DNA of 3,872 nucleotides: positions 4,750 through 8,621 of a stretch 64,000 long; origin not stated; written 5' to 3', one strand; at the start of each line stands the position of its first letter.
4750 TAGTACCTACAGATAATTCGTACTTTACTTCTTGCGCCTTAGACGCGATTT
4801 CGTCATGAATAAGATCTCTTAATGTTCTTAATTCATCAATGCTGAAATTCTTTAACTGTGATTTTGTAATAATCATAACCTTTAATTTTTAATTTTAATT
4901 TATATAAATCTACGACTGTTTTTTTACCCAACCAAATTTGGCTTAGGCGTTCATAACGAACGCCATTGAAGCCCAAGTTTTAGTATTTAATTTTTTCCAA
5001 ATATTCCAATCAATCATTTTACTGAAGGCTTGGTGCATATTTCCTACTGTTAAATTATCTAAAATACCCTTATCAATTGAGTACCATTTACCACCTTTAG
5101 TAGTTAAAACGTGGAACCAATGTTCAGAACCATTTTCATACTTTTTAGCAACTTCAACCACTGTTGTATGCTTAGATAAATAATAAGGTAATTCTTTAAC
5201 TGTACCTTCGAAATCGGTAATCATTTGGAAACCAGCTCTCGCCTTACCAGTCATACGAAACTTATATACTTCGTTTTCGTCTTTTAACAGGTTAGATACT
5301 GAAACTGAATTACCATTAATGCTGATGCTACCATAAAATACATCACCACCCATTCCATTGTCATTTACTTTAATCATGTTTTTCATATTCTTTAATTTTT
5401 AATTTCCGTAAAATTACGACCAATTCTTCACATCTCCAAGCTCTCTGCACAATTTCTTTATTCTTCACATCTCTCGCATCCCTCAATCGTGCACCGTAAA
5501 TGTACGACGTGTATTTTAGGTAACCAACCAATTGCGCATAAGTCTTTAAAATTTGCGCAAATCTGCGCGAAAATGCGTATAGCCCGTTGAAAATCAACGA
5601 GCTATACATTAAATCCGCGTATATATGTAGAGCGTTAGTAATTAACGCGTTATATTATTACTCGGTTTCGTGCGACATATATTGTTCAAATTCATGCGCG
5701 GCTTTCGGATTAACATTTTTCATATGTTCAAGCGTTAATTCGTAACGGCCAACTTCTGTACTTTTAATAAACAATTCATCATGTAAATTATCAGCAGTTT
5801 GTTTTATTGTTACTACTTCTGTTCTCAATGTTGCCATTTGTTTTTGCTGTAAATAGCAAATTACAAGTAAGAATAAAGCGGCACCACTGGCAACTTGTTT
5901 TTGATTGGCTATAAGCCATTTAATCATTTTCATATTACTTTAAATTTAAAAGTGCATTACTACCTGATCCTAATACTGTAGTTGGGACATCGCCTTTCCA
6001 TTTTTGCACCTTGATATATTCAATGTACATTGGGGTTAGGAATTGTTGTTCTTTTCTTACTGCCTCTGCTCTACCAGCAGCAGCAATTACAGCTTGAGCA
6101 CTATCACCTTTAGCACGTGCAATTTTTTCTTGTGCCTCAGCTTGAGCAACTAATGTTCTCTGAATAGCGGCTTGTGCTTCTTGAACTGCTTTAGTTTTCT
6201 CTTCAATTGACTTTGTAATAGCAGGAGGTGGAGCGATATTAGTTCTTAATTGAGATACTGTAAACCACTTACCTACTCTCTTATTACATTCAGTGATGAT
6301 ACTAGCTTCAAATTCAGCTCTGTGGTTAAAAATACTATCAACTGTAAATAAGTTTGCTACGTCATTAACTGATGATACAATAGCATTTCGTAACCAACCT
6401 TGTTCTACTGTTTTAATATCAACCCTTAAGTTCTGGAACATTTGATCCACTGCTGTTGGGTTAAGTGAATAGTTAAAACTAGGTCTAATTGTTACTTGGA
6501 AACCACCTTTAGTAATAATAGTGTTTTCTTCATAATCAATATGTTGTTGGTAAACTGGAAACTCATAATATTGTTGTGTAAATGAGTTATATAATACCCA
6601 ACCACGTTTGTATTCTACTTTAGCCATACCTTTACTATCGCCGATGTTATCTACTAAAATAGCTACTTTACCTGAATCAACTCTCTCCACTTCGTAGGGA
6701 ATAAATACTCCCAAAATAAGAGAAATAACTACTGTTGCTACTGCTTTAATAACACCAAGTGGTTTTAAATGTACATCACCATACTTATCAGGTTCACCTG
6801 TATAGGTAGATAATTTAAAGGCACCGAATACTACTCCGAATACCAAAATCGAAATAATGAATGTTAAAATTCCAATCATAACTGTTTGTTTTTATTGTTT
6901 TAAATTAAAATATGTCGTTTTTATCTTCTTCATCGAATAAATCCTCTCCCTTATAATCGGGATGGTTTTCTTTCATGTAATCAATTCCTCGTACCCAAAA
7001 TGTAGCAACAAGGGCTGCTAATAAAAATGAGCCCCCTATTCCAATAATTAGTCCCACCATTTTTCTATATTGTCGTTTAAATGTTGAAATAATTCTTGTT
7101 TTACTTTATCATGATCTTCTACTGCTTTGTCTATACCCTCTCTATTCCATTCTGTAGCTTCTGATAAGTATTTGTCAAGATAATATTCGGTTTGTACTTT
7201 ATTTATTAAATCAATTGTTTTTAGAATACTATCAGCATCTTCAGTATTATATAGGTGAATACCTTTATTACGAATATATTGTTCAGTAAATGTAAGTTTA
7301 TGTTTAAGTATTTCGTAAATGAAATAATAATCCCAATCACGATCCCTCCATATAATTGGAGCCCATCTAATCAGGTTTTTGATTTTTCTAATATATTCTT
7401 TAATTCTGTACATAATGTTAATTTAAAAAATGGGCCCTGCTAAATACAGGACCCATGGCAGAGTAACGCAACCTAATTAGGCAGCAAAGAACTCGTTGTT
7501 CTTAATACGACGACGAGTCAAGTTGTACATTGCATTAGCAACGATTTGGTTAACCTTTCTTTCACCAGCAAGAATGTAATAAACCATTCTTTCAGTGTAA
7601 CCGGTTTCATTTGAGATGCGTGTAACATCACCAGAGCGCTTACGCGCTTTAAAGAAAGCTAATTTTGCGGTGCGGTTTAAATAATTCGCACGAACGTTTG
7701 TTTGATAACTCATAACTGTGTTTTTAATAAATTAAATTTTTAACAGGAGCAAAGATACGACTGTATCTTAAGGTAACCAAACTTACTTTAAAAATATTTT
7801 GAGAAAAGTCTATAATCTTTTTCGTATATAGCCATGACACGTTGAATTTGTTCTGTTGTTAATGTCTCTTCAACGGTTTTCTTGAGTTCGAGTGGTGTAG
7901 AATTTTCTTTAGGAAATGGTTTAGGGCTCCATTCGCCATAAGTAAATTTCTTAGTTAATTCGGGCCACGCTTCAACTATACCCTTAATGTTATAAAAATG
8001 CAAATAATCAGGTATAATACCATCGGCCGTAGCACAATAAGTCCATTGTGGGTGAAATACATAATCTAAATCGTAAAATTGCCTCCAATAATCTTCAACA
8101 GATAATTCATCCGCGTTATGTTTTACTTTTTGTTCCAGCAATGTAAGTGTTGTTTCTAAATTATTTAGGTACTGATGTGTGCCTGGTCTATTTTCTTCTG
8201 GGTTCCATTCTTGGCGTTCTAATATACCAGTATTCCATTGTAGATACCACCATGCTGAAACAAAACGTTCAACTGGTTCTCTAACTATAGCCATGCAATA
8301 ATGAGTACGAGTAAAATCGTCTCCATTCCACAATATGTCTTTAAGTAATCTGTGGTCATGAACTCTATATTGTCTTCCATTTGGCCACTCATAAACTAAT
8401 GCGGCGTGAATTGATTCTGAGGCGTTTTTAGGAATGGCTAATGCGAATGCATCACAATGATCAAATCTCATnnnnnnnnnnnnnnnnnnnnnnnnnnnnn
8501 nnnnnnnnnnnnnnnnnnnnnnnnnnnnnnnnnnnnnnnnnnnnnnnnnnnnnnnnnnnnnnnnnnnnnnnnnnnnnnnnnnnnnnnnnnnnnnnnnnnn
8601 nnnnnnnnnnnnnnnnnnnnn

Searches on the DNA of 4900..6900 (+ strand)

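Call 8: search_dna_similar(query=window:4900-6900:+, collection=phages, mode=near, max_rows=30)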
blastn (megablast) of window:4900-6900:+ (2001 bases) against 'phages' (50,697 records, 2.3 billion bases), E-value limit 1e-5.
No match.

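Call 24: search_rna_families(source=window, start=5300, end=5750, threshold=evalue, max_evalue=5)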
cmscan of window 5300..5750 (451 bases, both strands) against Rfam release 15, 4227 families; matches with E-value up to 5: 3.
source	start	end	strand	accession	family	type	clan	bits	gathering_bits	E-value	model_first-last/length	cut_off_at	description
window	5567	5612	-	RF03272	mir-2187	Gene; miRNA;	-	21.9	67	0.2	1-62/62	no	mir-2187 microRNA precursor family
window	5570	5612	+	RF01666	rox2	Cis-reg;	-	18.1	55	2.4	1-71/71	no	Drosophila rox2 ncRNA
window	5344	5393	-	RF01306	sR52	Gene; snRNA; snoRNA; CD-box;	-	12.4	50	4.6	1-60/60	no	Small nucleolar RNA sR52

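Call 79: search_dna_similar(query=window:5568-5613:-, collection=phages, mode=distant, max_evalue=10, max_rows=15)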
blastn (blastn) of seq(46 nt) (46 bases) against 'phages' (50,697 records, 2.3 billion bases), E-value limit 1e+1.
Records with a match: 4; places in all: 4; records where one place covers at least 80% of the query: 0.
Best place of each record, by identity: >=99% 2; 95-99% 1; 90-95% 1.
By first word of the organism name: Bacteriophage 2; Clostridium 1; Staphylococcus 1.
By host as written in the record: - 2; Clostridium botulinum D str. 1873 1; Staphylococcus aureus 1.
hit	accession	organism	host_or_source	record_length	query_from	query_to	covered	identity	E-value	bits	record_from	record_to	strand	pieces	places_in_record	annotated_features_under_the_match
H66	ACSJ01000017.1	Clostridium phage D-1873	Clostridium botulinum D str. 1873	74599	1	23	50%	91.3%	3e+0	34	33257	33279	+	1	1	PhoH family protein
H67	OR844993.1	Staphylococcus phage SA 1306 Kay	Staphylococcus aureus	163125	4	23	43%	95.0%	1e+1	33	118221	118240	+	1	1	record has no annotation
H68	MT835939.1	Bacteriophage sp.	human fecal samples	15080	8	24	37%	100.0%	1e+1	32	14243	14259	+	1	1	record has no annotation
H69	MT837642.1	Bacteriophage sp.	human fecal samples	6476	15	31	37%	100.0%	1e+1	32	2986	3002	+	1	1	record has no annotation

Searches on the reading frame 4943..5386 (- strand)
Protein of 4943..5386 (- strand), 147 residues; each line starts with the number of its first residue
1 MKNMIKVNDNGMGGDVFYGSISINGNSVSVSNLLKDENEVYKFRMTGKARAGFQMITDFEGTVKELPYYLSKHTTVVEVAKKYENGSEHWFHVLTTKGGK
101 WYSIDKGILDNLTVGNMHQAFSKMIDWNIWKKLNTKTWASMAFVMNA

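Call 13: search_protein_families(library=phrogs, proteins=[window:4943-5386:-], max_evalue=0.01)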
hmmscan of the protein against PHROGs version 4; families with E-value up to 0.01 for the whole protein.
window:4943-5386:- (147 aa): 0 families

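Call 14: search_protein_families(library=pfam, proteins=[window:4943-5386:-], max_evalue=0.01)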
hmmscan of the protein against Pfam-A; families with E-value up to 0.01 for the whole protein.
window:4943-5386:- (147 aa): 0 families

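Call 27: find_related_loci(query=window:4943-5386:-, collection=viral_contigs, flank=3000)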
Query window:4943-5386:- (147 aa) in viral_contigs; peptide patterns used: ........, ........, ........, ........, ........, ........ (x = any residue, [..] = any of these).
57 stretches matched a pattern; 54 encode a relative of the query (tblastn E <= 1e-3); 54 distinct loci.
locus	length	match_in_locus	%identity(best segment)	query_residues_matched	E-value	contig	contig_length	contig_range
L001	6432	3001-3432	64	1-146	7e-58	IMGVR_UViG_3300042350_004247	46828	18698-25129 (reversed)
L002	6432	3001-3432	64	1-146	7e-58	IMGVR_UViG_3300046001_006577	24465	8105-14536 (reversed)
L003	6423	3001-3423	62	4-146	3e-54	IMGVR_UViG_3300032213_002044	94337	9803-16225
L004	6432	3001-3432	60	1-146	2e-53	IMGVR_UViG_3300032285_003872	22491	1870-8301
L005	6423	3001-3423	60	4-146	3e-53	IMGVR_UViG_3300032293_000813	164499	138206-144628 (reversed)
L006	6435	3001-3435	60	4-146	7e-51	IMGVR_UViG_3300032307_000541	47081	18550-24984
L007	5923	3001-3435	48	3-146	1e-36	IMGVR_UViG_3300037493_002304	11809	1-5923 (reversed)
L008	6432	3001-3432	50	4-146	7e-37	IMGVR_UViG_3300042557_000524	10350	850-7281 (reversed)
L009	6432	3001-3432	50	4-146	2e-36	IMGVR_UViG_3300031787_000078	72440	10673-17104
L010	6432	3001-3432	50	4-146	2e-36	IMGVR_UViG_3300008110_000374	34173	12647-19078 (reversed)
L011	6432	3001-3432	50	4-146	2e-36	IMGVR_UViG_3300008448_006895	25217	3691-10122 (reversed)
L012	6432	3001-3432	48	4-146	4e-36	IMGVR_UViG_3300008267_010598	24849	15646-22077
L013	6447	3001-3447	44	3-146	2e-35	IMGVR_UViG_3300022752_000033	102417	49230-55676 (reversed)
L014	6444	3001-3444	46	3-146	1e-35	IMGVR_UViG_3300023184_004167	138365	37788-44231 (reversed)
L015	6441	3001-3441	48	4-146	1e-35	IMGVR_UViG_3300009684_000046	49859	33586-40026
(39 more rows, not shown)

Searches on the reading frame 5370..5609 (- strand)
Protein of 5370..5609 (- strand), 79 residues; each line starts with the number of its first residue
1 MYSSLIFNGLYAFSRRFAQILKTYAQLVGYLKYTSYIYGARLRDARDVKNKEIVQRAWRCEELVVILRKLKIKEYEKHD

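Call 13: search_protein_families(library=phrogs, proteins=[window:5370-5609:-], max_evalue=0.01)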
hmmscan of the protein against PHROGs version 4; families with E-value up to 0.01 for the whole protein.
window:5370-5609:- (79 aa): 0 families

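Call 14: search_protein_families(library=pfam, proteins=[window:5370-5609:-], max_evalue=0.01)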
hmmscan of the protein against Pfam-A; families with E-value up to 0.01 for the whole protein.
window:5370-5609:- (79 aa): 0 families

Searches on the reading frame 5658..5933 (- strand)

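Call 13: search_protein_families(library=phrogs, proteins=[window:5658-5933:-], max_evalue=0.01)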
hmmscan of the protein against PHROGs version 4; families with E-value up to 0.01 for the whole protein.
window:5658-5933:- (91 aa): 1 family
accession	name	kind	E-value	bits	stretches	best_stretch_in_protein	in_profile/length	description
phrog_739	-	lysis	0.0071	17.6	1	2-54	2-50/122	Rz-like spanin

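Call 14: search_protein_families(library=pfam, proteins=[window:5658-5933:-], max_evalue=0.01)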
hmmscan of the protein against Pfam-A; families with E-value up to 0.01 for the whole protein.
window:5658-5933:- (91 aa): 1 family
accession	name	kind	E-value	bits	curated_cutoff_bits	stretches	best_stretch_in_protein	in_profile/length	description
PF10234.14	Cluap1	-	0.0013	18.7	25.8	1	29-86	177-234/268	Clusterin-associated protein-1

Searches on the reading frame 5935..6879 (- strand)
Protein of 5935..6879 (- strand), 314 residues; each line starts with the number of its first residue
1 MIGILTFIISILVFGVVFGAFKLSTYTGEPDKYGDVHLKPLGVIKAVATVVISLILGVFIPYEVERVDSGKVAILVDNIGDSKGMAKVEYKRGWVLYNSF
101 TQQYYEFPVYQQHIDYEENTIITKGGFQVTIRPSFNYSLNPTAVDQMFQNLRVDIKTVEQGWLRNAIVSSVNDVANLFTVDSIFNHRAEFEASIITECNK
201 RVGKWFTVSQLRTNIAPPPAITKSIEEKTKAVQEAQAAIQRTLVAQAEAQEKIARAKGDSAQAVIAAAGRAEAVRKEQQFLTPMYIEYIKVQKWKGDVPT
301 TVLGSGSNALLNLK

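Call 13: search_protein_families(library=phrogs, proteins=[window:5935-6879:-], max_evalue=0.01)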
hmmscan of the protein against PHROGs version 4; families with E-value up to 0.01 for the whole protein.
window:5935-6879:- (314 aa): 1 family
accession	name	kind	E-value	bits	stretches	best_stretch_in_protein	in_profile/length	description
phrog_200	-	other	8e-48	164.4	1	4-309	44-353/379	lipoprotein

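Call 14: search_protein_families(library=pfam, proteins=[window:5935-6879:-], max_evalue=0.01)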
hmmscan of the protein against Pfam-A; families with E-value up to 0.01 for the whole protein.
window:5935-6879:- (314 aa): 1 family
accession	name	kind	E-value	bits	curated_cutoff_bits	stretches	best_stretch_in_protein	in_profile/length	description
PF01145.31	Band_7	-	1.8e-19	70.9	23.6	1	66-241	2-171/176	SPFH domain / Band 7 family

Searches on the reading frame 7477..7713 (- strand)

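Call 13: search_protein_families(library=phrogs, proteins=[window:7477-7713:-], max_evalue=0.01)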
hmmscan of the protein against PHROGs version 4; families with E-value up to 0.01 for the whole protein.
window:7477-7713:- (78 aa): 1 family
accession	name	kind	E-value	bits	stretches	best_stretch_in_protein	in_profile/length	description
phrog_6059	-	moron, auxiliary metabolic gene and host takeover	0.0037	17.9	1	28-74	222-268/292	queuine tRNA-ribosyltransferase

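Call 14: search_protein_families(library=pfam, proteins=[window:7477-7713:-], max_evalue=0.01)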
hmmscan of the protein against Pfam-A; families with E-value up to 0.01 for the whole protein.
window:7477-7713:- (78 aa): 0 families

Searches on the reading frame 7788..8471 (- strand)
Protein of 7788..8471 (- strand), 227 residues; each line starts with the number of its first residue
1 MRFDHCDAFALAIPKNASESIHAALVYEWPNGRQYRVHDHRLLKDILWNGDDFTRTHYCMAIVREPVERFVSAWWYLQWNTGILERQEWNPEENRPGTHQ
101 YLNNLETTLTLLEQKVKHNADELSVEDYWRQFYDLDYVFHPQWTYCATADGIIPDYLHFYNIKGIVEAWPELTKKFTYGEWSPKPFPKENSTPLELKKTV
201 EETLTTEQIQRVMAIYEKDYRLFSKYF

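Call 13: search_protein_families(library=phrogs, proteins=[window:7788-8471:-], max_evalue=0.01)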
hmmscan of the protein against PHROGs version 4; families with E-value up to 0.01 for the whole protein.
window:7788-8471:- (227 aa): 1 family
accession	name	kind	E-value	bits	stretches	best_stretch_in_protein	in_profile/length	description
phrog_3347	-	moron, auxiliary metabolic gene and host takeover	0.00043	21.3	0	51-224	68-214/219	Galactose-3-O-sulfotransferase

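Call 14: search_protein_families(library=pfam, proteins=[window:7788-8471:-], max_evalue=0.01)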
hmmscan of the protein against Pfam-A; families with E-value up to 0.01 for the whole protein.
window:7788-8471:- (227 aa): 1 family
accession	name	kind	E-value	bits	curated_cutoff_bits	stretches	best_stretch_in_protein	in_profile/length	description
PF03567.20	Sulfotransfer_2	-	1.3e-10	42.3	22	1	11-224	14-250/252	Sulfotransferase family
